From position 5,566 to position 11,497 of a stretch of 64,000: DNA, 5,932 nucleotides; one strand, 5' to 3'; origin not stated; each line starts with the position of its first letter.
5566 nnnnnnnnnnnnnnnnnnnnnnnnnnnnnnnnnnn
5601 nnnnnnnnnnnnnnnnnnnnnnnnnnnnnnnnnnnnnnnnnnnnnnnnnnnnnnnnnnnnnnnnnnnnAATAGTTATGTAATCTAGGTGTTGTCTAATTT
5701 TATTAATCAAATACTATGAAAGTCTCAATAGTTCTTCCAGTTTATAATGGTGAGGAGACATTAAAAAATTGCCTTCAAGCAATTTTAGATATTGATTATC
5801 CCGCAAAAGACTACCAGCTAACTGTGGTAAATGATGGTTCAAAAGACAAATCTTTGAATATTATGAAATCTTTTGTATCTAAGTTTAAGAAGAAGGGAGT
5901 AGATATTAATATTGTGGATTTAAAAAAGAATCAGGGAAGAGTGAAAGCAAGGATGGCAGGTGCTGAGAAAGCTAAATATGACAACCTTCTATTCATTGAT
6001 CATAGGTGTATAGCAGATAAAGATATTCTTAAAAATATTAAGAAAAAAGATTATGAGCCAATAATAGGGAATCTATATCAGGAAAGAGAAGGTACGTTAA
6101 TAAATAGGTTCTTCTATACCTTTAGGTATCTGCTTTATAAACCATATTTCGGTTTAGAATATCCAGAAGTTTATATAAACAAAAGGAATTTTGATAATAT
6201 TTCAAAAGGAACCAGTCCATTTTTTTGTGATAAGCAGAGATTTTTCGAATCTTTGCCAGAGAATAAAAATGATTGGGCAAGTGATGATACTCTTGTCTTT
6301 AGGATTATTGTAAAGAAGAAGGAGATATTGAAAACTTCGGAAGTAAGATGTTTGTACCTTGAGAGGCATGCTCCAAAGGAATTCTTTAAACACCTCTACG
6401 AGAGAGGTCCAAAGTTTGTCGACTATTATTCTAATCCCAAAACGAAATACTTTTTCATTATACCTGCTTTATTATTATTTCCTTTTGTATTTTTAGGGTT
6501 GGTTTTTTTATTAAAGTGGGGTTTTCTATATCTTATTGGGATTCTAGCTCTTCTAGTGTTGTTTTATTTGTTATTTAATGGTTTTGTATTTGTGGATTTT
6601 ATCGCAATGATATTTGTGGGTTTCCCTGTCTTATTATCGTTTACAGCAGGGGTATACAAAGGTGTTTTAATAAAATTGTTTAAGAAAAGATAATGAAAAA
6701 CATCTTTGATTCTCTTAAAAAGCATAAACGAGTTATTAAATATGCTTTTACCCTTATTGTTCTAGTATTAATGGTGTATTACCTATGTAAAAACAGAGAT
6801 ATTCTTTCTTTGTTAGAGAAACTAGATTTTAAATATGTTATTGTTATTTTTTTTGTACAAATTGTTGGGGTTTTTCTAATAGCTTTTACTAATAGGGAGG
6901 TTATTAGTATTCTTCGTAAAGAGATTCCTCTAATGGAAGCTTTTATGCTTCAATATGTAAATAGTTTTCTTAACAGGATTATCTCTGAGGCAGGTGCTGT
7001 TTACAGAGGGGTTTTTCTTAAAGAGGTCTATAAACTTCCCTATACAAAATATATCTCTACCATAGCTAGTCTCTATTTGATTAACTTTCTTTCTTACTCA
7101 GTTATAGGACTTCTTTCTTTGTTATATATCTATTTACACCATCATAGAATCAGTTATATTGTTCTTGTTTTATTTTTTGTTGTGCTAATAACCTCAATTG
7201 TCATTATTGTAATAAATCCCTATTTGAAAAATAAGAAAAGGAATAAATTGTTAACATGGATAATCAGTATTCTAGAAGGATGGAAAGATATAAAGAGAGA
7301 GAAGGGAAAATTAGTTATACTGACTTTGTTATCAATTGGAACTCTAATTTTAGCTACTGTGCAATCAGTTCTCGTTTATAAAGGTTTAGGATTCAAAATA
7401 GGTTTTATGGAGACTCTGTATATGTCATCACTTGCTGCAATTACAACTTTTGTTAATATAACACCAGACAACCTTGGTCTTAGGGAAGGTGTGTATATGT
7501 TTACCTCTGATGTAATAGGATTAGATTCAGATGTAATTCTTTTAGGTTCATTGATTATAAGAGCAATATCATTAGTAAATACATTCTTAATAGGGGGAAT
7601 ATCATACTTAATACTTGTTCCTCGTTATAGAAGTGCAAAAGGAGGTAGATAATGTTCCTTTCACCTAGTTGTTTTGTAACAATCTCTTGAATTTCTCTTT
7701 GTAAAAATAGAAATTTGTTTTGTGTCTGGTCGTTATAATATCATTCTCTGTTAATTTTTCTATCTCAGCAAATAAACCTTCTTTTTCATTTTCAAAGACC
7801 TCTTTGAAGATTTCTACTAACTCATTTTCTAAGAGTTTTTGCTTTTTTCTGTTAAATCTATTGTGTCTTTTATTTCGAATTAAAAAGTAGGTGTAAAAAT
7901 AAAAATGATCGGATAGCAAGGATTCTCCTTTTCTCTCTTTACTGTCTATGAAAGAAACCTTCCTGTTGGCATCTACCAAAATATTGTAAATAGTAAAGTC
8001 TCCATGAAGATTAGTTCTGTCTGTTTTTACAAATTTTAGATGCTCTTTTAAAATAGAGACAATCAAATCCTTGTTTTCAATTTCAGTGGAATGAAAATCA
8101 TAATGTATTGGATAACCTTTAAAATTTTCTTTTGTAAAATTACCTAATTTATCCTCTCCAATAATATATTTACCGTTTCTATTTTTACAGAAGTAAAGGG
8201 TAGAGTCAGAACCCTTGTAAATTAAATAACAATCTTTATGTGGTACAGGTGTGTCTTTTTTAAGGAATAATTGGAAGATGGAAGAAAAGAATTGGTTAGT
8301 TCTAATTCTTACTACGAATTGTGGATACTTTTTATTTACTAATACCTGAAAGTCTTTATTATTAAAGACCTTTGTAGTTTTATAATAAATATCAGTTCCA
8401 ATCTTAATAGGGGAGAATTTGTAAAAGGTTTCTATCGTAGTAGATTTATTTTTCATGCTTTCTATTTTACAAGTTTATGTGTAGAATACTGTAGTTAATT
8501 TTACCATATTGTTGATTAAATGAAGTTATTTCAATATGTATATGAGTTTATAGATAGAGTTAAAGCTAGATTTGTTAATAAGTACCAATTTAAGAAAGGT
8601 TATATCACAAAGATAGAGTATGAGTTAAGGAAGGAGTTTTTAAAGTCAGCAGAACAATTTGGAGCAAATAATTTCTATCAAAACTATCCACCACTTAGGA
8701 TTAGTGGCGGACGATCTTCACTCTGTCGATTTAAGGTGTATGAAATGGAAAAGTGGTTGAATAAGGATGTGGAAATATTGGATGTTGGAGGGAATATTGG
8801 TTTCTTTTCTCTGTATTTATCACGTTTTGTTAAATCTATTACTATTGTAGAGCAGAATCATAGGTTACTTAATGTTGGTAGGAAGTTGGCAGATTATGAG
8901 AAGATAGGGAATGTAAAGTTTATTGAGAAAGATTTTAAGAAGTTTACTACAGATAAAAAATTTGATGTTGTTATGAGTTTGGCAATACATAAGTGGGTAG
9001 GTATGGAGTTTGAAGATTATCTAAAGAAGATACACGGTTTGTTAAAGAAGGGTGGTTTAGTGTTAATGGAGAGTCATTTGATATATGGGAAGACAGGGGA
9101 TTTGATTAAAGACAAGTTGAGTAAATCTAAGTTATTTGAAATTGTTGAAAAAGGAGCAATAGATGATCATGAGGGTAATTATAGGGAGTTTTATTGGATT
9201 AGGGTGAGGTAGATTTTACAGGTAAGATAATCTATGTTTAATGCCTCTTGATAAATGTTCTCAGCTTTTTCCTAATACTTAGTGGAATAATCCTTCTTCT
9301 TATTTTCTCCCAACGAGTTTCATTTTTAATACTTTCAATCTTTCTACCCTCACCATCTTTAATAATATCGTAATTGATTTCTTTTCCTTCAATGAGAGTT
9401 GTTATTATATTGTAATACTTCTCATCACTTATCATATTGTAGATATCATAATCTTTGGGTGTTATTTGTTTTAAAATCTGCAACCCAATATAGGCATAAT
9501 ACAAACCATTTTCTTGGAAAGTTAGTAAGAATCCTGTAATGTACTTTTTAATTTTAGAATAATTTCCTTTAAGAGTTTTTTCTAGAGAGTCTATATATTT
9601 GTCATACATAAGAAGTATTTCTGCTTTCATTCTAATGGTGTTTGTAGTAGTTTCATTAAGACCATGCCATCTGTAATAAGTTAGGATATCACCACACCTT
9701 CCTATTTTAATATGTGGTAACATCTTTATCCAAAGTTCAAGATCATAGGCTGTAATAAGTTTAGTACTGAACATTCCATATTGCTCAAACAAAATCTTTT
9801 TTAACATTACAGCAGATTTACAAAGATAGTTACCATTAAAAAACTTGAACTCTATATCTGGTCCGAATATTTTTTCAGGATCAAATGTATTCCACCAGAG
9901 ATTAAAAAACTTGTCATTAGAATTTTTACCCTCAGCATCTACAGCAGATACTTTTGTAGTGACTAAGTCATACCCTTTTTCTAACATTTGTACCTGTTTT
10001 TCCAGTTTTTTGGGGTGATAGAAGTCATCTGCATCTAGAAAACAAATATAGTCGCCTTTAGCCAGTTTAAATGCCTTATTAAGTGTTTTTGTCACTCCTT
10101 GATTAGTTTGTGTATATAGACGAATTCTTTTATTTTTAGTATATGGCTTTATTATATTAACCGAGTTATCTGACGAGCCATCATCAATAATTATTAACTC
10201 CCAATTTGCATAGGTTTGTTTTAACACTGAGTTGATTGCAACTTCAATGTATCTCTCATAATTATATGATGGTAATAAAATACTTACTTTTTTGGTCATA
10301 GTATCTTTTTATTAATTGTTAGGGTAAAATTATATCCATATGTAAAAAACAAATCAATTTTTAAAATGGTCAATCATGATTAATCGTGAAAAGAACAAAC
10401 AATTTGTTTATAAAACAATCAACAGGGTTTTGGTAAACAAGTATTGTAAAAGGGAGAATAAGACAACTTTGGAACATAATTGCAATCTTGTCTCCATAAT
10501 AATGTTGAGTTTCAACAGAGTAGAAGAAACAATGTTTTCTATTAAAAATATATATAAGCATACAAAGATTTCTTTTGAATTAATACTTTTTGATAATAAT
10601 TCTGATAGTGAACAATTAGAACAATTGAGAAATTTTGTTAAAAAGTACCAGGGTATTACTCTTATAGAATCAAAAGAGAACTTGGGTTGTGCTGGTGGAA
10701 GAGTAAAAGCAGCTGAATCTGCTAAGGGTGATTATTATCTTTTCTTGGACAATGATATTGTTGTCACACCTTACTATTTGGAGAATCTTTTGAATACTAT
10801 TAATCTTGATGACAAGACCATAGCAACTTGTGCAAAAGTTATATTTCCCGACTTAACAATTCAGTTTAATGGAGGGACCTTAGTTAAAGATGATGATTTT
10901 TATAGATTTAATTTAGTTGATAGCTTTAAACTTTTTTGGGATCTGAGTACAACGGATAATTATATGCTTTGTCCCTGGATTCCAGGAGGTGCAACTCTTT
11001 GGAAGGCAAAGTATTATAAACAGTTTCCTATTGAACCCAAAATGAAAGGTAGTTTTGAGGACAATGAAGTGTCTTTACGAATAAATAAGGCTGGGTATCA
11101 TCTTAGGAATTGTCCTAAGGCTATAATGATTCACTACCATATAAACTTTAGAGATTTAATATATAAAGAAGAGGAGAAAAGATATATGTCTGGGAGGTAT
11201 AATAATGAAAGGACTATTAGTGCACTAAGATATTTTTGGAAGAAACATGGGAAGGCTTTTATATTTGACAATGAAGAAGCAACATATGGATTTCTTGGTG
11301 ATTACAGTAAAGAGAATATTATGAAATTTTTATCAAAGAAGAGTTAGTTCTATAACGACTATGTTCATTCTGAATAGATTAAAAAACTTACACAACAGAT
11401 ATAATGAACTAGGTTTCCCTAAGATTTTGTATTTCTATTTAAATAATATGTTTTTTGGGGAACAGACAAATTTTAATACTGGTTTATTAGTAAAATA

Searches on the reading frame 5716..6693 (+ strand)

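Call 3: search_protein_families(library=pfam, proteins=[window:5716-6693:+], max_evalue=0.01)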
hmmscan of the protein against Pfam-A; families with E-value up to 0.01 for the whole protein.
window:5716-6693:+ (325 aa): 3 families
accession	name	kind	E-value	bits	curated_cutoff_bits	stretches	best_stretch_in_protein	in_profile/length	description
PF00535.33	Glycos_transf_2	-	1.7e-19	70.8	23.3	1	4-139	1-132/168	Glycosyl transferase family 2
PF10111.15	Glyco_tranf_2_2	-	2.5e-07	30.9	27.3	1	4-110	1-104/276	Glycosyltransferase like family 2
PF13641.12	Glyco_tranf_2_3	-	1.3e-05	25.8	27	1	3-107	3-106/230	Glycosyltransferase like family 2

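Call 4: search_protein_families(library=ncbifam, proteins=[window:5716-6693:+], max_evalue=0.01)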
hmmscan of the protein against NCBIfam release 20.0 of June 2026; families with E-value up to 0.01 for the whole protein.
window:5716-6693:+ (325 aa): 19 families
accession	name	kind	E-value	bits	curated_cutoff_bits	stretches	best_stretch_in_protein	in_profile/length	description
TIGR03937.1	PgaC_IcaA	equivalog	4.4e-16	58.8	422.3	1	2-107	46-145/407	poly-beta-1,6-N-acetyl-D-glucosamine synthase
TIGR03111.1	glyc2_xrt_Gpos1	hypoth_equivalog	2.4e-15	56.3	363.95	1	2-160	50-206/439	TIGR03111 family XrtG-associated glycosyltransferase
NF007482.0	PRK10073.1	equivalog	2.7e-13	49.6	423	1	2-96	7-94/334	glycosyltransferase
NF041875.1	EPS_EpsD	equivalog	1.6e-12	47.5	370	1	3-107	1-99/325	exopolysaccharide biosynthesis glycosyltransferase EpsD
TIGR04242.1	nodulat_NodC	equivalog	2.4e-12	46.5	550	1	2-119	49-163/395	chitooligosaccharide synthase NodC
TIGR03965.1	mycofact_glyco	equivalog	2.2e-11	43.3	280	1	2-107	75-174/467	mycofactocin biosynthesis glycosyltransferase MftF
NF047588.1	GlcsyltransPgfSStrep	equivalog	1.6e-10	40.7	500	1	1-108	1-106/308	glycosyltransferase PgfS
NF007986.1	PRK10714.1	equivalog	6.6e-10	38.5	529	1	2-98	7-101/316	undecaprenyl-phosphate 4-deoxy-4-formamido-L-arabinose transferase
TIGR04283.1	glyco_like_mftF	equivalog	1.5e-09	37.8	182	1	3-110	1-95/221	TIGR04283 family arsenosugar biosynthesis glycosyltransferase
NF047683.1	TeichurnBiosyTuaG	equivalog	3e-08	33.6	400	1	2-103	7-102/252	teichuronic acid biosynthesis protein TuaG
NF038302.1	EPS_HpsE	equivalog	2.2e-07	30.2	300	1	2-105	2-104/307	hormogonium polysaccharide biosynthesis glycosyltransferase HpsE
NF053739.1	GlytfEpsEBac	equivalog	5.2e-07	28.9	450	1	2-73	2-68/265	glycosyltransferase EpsE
NF038299.1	EPS_HpsN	equivalog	5.9e-07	28.7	425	1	2-108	2-102/317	hormogonium polysaccharide biosynthesis glycosyltransferase HpsN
NF050050.1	ProtGlycPglI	equivalog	7.1e-07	28.9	500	1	2-132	3-131/306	GalNAc(5)-diNAcBac-PP-undecaprenol beta-1,3-glucosyltransferase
NF041394.1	GtaseAglG_Halo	equivalog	1.6e-06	27.6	440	1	1-108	1-103/304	glucosyl-dolichyl phosphate glucuronosyltransferase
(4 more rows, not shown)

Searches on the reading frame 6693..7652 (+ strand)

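Call 16: search_protein_families(library=pfam, proteins=[window:6693-7652:+], max_evalue=0.001)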
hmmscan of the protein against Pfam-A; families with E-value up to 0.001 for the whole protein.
window:6693-7652:+ (319 aa): 1 family
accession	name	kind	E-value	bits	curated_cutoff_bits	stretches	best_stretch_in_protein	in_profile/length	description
PF03706.18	LPG_synthase_TM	-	3.8e-25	89.4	33.4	1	21-301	5-302/302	Lysylphosphatidylglycerol synthase TM region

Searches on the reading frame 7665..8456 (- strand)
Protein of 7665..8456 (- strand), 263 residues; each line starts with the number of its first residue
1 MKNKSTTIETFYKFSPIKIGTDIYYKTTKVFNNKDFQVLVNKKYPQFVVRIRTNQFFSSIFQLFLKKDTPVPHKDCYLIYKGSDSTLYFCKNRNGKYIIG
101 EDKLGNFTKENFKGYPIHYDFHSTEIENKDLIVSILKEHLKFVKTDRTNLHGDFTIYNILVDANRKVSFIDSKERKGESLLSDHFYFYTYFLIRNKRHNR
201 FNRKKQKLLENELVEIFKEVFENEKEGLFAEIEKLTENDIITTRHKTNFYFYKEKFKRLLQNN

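Call 3: search_protein_families(library=pfam, proteins=[window:7665-8456:-], max_evalue=0.01)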
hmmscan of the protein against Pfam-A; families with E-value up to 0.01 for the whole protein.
window:7665-8456:- (263 aa): 1 family
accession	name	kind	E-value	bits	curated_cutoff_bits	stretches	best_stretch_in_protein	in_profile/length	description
PF01163.29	RIO1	-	0.0011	19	22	1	126-171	104-147/187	RIO domain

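Call 4: search_protein_families(library=ncbifam, proteins=[window:7665-8456:-], max_evalue=0.01)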
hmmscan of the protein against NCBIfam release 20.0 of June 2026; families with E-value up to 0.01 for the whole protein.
window:7665-8456:- (263 aa): 0 families

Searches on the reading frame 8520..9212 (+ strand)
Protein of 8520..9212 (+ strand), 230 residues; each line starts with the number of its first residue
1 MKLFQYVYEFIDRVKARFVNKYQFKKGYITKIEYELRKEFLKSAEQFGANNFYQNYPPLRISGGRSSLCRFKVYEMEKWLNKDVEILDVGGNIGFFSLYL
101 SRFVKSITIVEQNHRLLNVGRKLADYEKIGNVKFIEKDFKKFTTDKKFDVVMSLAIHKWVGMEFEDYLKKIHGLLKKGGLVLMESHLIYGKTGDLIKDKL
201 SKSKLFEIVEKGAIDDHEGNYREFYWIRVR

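Call 3: search_protein_families(library=pfam, proteins=[window:8520-9212:+], max_evalue=0.01)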
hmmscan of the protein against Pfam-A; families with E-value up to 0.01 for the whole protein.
window:8520-9212:+ (230 aa): 14 families
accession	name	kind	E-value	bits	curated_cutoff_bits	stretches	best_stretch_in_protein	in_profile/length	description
PF08241.18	Methyltransf_11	-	4.2e-11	43.8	21.2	1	87-182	1-94/95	Methyltransferase domain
PF13649.12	Methyltransf_25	-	4.9e-11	43.6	27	1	86-179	1-97/97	Methyltransferase domain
PF13847.12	Methyltransf_31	-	6.2e-10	39.4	27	1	81-191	2-114/145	Methyltransferase domain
PF13489.12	Methyltransf_23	-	1.4e-06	28.6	27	1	73-187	13-120/164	Methyltransferase domain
PF02353.26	CMAS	-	2.8e-05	24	27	1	83-189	63-170/273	Mycolic acid cyclopropane synthetase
PF00398.26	RrnaAD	-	2.9e-05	23.7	24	1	80-201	28-121/263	Ribosomal RNA adenine dimethylase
PF08242.18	Methyltransf_12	-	3.4e-05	24.9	30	1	87-180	1-97/98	Methyltransferase domain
PF05175.20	MTS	-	6.6e-05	23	23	1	82-153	31-104/170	Methyltransferase small domain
PF02527.21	GidB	-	9.9e-05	22.2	27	1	81-182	47-145/184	rRNA small subunit methyltransferase G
PF05401.17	NodS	-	0.00063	20.1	24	1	81-160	42-119/201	Nodulation protein S (NodS)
PF03848.20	TehB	-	0.00071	19.5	20.4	1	83-160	31-108/193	Tellurite resistance protein TehB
PF01209.24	Ubie_methyltran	-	0.0036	17.1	20.1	1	82-182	47-150/233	ubiE/COQ5 methyltransferase family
PF06859.18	Bin3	-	0.0045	18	27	0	148-186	1-44/109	Bicoid-interacting protein 3 (Bin3)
PF00891.24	Methyltransf_2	-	0.0049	16.7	22.3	1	66-191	47-172/210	O-methyltransferase domain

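Call 4: search_protein_families(library=ncbifam, proteins=[window:8520-9212:+], max_evalue=0.01)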
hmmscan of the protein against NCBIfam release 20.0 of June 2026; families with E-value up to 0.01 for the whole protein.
window:8520-9212:+ (230 aa): 29 families (the best 25 are shown)
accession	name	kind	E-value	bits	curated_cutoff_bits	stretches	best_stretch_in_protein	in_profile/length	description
NF053839.1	CPFASynBruc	equivalog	4.8e-10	38.9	600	1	80-185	172-278/410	cyclopropane fatty acid synthase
TIGR01983.1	UbiG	equivalog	1.4e-07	31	102.95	1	81-183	48-151/228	bifunctional 2-polyprenyl-6-hydroxyphenol methylase/3-demethylubiquinol 3-O-methyltransferase UbiG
TIGR02072.1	BioC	equivalog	2.2e-07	30.9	184.95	1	82-183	34-132/244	malonyl-ACP O-methyltransferase BioC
NF043040.1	corrin_prot_MT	hypoth_equivalog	6.6e-07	29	180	1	76-183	35-147/216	corrinoid protein-associated methyltransferase CpaM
NF040703.1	cyclopro_CfaB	exception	3.2e-06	26.2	650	1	83-183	160-263/393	C17 cyclopropane fatty acid synthase CfaB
NF008992.0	PRK12335.1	equivalog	2e-05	23.9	303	1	76-157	117-196/289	SAM-dependent methyltransferase TehB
NF008405.0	PRK11207.1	equivalog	4.4e-05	23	218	1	83-160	31-108/198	tellurite resistance methyltransferase TehB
TIGR01934.1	MenG_MenH_UbiE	subfamily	5.7e-05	22.5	158.35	1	81-182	38-141/223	ubiquinone/menaquinone biosynthesis methyltransferase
NF011529.0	PRK14968.1-3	equivalog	6.5e-05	22.4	162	1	81-152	33-103/198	putative methyltransferase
TIGR00740.1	TIGR00740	equivalog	7.1e-05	22.6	193.3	1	77-186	48-162/239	carboxy-S-adenosyl-L-methionine synthase CmoA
NF008264.0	PRK11036.1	equivalog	7.7e-05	22.3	366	1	81-198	43-159/261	tRNA uridine 5-oxyacetic acid(34) methyltransferase CmoM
NF009639.0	PRK13168.1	equivalog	0.00011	21.2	458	1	81-147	299-365/446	23S rRNA (uracil(1939)-C(5))-methyltransferase RlmD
NF001240.0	PRK00216.1-1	equivalog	0.00015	20.9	378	1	81-183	62-168/251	bifunctional demethylmenaquinone methyltransferase/2-methoxy-6-polyprenyl-1,4-benzoquinol methylase UbiE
TIGR00479.1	rumA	equivalog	0.00021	20.3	183.55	1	80-144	289-355/432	23S rRNA (uracil(1939)-C(5))-methyltransferase RlmD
NF041650.1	nod_mtase_NodS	equivalog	0.00023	20.9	300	1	85-192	41-142/190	nodulation methyltransferase NodS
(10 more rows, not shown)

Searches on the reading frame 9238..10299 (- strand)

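Call 3: search_protein_families(library=pfam, proteins=[window:9238-10299:-], max_evalue=0.01)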
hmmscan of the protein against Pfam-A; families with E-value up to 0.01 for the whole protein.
window:9238-10299:- (353 aa): 4 families
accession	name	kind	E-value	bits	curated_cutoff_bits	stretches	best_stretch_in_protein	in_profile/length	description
PF00535.33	Glycos_transf_2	-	7.7e-38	130.5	23.3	1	6-131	1-129/168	Glycosyl transferase family 2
PF13641.12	Glyco_tranf_2_3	-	1.8e-13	51.5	27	1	5-122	3-127/230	Glycosyltransferase like family 2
PF10111.15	Glyco_tranf_2_2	-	3.8e-12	46.7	27.3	1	12-106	7-106/276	Glycosyltransferase like family 2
PF13704.12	Glyco_tranf_2_4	-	0.00012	23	27.5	1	34-100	21-90/98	Glycosyl transferase family 2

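Call 4: search_protein_families(library=ncbifam, proteins=[window:9238-10299:-], max_evalue=0.01)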
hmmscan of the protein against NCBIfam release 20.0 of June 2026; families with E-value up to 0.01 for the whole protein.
window:9238-10299:- (353 aa): 25 families
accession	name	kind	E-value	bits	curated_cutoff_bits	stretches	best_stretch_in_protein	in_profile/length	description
NF047683.1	TeichurnBiosyTuaG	equivalog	1e-31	110.5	400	1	3-128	6-134/252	teichuronic acid biosynthesis protein TuaG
NF053739.1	GlytfEpsEBac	equivalog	1.3e-27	96.5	450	1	4-127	2-130/265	glycosyltransferase EpsE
NF007482.0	PRK10073.1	equivalog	3.6e-26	92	423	1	2-114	5-119/334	glycosyltransferase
TIGR03937.1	PgaC_IcaA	equivalog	1.8e-19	70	422.3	1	3-108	45-152/407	poly-beta-1,6-N-acetyl-D-glucosamine synthase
NF050050.1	ProtGlycPglI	equivalog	9.6e-18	64.6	500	1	4-245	3-236/306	GalNAc(5)-diNAcBac-PP-undecaprenol beta-1,3-glucosyltransferase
NF007453.0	PRK10018.1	equivalog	3.4e-15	56.5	382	1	4-102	7-107/280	colanic acid biosynthesis glycosyltransferase WcaA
NF041875.1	EPS_EpsD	equivalog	3.6e-15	56.2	370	1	5-114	1-112/325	exopolysaccharide biosynthesis glycosyltransferase EpsD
TIGR04017.1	WcaA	equivalog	6.7e-15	55.4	495.75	1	5-101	7-105/279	colanic acid biosynthesis glycosyltransferase WcaA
NF041394.1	GtaseAglG_Halo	equivalog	2.5e-14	53.3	440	1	4-109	2-110/304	glucosyl-dolichyl phosphate glucuronosyltransferase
NF007986.1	PRK10714.1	equivalog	5.1e-14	52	529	1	3-117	6-126/316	undecaprenyl-phosphate 4-deoxy-4-formamido-L-arabinose transferase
NF038302.1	EPS_HpsE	equivalog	2.8e-13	49.5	300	1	5-102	3-107/307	hormogonium polysaccharide biosynthesis glycosyltransferase HpsE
NF047588.1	GlcsyltransPgfSStrep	equivalog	3.7e-13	49.4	500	1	4-133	2-134/308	glycosyltransferase PgfS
TIGR04283.1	glyco_like_mftF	equivalog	8.5e-13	48.4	182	1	5-105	1-95/221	TIGR04283 family arsenosugar biosynthesis glycosyltransferase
TIGR03111.1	glyc2_xrt_Gpos1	hypoth_equivalog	1.3e-12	47.2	363.95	1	4-113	50-163/439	TIGR03111 family XrtG-associated glycosyltransferase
NF038299.1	EPS_HpsN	equivalog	3.5e-10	39.3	425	1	4-108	2-108/317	hormogonium polysaccharide biosynthesis glycosyltransferase HpsN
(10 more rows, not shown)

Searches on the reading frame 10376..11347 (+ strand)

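Call 3: search_protein_families(library=pfam, proteins=[window:10376-11347:+], max_evalue=0.01)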
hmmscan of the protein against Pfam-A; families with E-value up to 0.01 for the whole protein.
window:10376-11347:+ (323 aa): 4 families
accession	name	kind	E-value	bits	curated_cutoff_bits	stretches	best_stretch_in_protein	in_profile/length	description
PF00535.33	Glycos_transf_2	-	9.3e-21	74.9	23.3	1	40-159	1-120/168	Glycosyl transferase family 2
PF13641.12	Glyco_tranf_2_3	-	9.9e-09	36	27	1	49-255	16-213/230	Glycosyltransferase like family 2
PF10111.15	Glyco_tranf_2_2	-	1.5e-06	28.4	27.3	1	49-145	15-109/276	Glycosyltransferase like family 2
PF13506.12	Glyco_transf_21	-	0.0095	15.9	21.7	0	111-152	24-65/174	Glycosyl transferase family 21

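Call 4: search_protein_families(library=ncbifam, proteins=[window:10376-11347:+], max_evalue=0.01)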
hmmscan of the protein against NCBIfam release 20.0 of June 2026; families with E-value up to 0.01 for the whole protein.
window:10376-11347:+ (323 aa): 18 families
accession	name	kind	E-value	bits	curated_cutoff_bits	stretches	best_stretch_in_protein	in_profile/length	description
NF007482.0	PRK10073.1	equivalog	2e-12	46.8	423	1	35-153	4-121/334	glycosyltransferase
NF041875.1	EPS_EpsD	equivalog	1.2e-11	44.6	370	1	39-143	1-105/325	exopolysaccharide biosynthesis glycosyltransferase EpsD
NF047683.1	TeichurnBiosyTuaG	equivalog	1.1e-10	41.6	400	1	35-144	4-113/252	teichuronic acid biosynthesis protein TuaG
TIGR03937.1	PgaC_IcaA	equivalog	2.7e-10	39.8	422.3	1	26-149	34-157/407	poly-beta-1,6-N-acetyl-D-glucosamine synthase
NF007453.0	PRK10018.1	equivalog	3.7e-08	33.4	382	1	35-140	4-109/280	colanic acid biosynthesis glycosyltransferase WcaA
NF050050.1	ProtGlycPglI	equivalog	1.1e-07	31.6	500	1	38-170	3-137/306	GalNAc(5)-diNAcBac-PP-undecaprenol beta-1,3-glucosyltransferase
TIGR04017.1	WcaA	equivalog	2e-07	30.9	495.75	1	37-139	5-107/279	colanic acid biosynthesis glycosyltransferase WcaA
NF038302.1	EPS_HpsE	equivalog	3.8e-07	29.4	300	1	47-137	14-106/307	hormogonium polysaccharide biosynthesis glycosyltransferase HpsE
NF053739.1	GlytfEpsEBac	equivalog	4e-07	29.3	450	1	39-142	3-107/265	glycosyltransferase EpsE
TIGR03965.1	mycofact_glyco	equivalog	5.3e-07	28.9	280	1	31-152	69-187/467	mycofactocin biosynthesis glycosyltransferase MftF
NF038299.1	EPS_HpsN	equivalog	1.2e-06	27.8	425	1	38-157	2-120/317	hormogonium polysaccharide biosynthesis glycosyltransferase HpsN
NF041394.1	GtaseAglG_Halo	equivalog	1.8e-06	27.4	440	1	44-155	10-119/304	glucosyl-dolichyl phosphate glucuronosyltransferase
TIGR01556.1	rhamnosyltran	subfamily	3.1e-06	26.6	200.55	1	65-147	20-103/281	rhamnosyltransferase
NF047588.1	GlcsyltransPgfSStrep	equivalog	5.1e-06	25.9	500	1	55-141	22-109/308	glycosyltransferase PgfS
NF050819.1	PolSacchBiosHfsG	equivalog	9.2e-06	25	500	1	60-150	32-125/302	polysaccharide biosynthesis protein HfsG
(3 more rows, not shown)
